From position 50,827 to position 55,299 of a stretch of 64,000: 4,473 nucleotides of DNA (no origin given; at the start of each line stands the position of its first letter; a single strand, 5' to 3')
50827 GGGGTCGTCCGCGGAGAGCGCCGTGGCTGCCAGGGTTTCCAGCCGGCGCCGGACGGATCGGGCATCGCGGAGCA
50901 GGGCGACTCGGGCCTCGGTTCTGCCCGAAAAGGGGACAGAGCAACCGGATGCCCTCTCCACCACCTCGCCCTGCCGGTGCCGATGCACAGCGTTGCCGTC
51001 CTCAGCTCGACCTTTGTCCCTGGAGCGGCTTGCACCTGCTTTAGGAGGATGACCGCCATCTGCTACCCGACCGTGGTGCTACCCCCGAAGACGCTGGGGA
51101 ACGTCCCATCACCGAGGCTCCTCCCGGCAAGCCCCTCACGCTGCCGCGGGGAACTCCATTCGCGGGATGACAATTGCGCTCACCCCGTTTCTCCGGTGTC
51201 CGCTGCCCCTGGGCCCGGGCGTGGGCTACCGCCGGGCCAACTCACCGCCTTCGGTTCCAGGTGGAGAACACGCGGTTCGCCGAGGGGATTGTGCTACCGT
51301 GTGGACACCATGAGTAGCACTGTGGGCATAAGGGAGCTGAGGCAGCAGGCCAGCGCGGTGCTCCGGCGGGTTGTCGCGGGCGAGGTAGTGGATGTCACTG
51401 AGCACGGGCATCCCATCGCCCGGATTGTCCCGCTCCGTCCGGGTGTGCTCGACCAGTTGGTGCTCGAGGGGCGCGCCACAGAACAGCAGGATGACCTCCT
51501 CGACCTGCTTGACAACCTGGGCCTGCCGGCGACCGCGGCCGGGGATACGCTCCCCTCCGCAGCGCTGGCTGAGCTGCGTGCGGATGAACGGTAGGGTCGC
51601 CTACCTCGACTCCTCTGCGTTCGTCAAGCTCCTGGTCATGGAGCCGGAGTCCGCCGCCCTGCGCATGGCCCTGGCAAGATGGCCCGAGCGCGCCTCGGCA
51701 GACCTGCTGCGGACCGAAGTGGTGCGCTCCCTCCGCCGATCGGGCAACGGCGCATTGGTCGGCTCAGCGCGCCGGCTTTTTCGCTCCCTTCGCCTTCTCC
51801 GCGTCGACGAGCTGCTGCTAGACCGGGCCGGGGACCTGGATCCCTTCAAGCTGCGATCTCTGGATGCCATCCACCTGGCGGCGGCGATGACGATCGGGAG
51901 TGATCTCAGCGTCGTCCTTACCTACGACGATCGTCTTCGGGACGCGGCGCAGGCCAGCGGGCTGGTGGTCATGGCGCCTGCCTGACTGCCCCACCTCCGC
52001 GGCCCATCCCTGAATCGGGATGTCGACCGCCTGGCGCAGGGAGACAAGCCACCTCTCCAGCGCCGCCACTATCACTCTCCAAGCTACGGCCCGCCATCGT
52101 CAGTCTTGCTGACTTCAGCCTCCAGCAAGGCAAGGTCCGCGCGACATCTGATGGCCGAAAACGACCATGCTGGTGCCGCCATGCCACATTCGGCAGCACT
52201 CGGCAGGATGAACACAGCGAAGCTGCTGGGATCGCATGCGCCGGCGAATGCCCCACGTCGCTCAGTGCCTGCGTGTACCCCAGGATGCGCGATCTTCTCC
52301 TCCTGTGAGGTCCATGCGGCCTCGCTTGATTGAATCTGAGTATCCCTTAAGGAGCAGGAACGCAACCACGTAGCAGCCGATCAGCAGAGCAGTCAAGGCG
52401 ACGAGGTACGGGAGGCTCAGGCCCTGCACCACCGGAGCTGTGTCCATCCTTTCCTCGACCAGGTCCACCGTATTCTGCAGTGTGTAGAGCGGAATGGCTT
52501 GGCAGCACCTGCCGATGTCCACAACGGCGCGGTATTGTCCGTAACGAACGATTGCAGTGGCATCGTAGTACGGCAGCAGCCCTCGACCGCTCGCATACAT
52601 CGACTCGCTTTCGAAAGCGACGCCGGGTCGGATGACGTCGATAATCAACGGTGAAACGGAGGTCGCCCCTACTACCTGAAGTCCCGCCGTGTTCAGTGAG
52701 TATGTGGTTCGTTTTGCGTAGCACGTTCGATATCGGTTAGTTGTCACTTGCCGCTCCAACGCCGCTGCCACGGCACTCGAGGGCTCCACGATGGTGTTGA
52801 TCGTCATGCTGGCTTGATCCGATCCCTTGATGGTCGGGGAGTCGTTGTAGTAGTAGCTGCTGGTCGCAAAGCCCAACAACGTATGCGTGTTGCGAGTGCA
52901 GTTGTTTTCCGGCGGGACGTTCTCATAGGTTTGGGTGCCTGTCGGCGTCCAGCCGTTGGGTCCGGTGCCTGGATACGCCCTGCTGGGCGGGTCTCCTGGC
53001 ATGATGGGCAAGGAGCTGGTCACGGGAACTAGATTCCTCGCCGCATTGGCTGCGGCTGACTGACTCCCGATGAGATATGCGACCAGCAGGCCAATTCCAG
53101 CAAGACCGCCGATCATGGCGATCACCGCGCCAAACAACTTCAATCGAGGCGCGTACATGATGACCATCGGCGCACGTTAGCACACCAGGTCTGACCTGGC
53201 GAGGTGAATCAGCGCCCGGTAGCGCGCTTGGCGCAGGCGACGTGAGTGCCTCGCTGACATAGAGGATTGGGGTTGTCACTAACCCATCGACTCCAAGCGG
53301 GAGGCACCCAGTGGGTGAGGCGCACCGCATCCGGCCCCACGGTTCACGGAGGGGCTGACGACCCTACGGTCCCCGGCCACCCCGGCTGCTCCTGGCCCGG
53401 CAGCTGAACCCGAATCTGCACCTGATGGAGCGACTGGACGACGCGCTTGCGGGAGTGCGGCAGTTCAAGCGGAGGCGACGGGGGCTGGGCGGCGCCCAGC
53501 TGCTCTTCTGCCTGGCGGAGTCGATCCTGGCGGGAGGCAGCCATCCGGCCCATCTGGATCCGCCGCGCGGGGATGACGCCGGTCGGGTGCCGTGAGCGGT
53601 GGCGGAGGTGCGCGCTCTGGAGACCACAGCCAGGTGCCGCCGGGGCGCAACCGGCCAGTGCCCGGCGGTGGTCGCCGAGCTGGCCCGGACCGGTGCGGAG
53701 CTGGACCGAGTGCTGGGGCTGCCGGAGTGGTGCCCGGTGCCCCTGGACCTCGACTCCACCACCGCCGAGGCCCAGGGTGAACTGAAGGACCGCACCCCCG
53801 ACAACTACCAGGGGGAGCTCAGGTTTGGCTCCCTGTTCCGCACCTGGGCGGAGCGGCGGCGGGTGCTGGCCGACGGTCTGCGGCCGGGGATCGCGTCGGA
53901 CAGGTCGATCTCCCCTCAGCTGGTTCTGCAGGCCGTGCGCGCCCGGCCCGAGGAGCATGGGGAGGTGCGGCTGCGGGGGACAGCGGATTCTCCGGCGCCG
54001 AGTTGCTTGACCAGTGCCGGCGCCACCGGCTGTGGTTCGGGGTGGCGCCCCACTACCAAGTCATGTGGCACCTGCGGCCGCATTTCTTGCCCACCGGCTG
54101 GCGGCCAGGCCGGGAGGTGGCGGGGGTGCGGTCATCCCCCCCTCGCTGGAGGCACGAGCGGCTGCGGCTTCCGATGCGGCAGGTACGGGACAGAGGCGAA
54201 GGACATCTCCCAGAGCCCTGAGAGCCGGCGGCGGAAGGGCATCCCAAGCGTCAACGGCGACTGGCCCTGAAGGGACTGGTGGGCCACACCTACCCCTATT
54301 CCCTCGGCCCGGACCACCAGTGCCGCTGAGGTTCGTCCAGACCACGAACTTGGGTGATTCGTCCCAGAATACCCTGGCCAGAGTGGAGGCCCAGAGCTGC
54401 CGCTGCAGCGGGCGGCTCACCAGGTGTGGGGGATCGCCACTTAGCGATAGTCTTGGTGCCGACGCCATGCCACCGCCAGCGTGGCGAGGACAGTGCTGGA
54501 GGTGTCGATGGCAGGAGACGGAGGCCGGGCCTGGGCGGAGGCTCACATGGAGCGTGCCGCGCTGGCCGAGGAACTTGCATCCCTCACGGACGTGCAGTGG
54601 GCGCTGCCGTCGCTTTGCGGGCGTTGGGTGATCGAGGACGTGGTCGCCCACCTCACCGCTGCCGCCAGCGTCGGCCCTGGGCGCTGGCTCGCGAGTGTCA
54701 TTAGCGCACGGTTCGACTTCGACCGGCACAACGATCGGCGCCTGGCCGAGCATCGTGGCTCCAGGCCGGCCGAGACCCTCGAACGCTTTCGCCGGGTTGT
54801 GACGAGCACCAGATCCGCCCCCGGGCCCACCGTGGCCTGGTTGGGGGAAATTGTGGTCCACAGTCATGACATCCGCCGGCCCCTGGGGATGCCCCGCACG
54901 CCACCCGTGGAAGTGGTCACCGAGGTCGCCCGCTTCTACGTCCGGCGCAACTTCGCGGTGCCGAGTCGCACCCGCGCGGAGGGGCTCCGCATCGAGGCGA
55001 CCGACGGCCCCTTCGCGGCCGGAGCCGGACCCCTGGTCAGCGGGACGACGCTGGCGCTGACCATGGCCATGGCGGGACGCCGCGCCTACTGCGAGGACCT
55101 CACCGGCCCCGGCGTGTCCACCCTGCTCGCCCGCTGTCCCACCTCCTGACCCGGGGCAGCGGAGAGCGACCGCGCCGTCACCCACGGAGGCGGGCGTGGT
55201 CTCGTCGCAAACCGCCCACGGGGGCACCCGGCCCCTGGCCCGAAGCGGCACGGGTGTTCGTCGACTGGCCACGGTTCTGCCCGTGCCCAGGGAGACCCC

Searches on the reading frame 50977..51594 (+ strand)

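Call 102: search_protein_families(library=pfam, proteins=[window:50977-51594:+], max_evalue=0.01)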
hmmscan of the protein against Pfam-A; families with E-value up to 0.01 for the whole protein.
window:50977-51594:+ (205 aa): 1 family
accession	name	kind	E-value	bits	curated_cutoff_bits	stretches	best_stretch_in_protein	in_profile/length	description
PF02604.26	PhdYeFM_antitox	-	1.9e-07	31.2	29.8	1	114-166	2-43/74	Antitoxin Phd_YefM, type II toxin-antitoxin system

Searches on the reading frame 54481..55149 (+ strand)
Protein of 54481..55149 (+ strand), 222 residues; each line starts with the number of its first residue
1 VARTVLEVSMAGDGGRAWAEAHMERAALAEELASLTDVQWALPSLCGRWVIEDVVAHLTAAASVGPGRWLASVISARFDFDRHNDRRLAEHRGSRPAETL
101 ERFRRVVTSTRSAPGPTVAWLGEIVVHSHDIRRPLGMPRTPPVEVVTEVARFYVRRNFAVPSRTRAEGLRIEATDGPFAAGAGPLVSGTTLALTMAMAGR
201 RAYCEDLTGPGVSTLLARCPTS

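Call 102: search_protein_families(library=pfam, proteins=[window:54481-55149:+], max_evalue=0.01)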
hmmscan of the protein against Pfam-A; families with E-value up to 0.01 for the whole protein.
window:54481-55149:+ (222 aa): 3 families
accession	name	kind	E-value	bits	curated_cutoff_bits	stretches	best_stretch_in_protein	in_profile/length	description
PF11716.13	MDMPI_N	-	2.8e-10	41.5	24.2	1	24-115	4-101/140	Mycothiol maleylpyruvate isomerase N-terminal domain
PF07398.16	MDMPI_C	-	4.3e-07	31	29.5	1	141-218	2-90/90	MDMPI C-terminal domain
PF04978.18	MST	-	0.003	18.5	27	0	24-118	9-103/149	Mycothiol-S-transferase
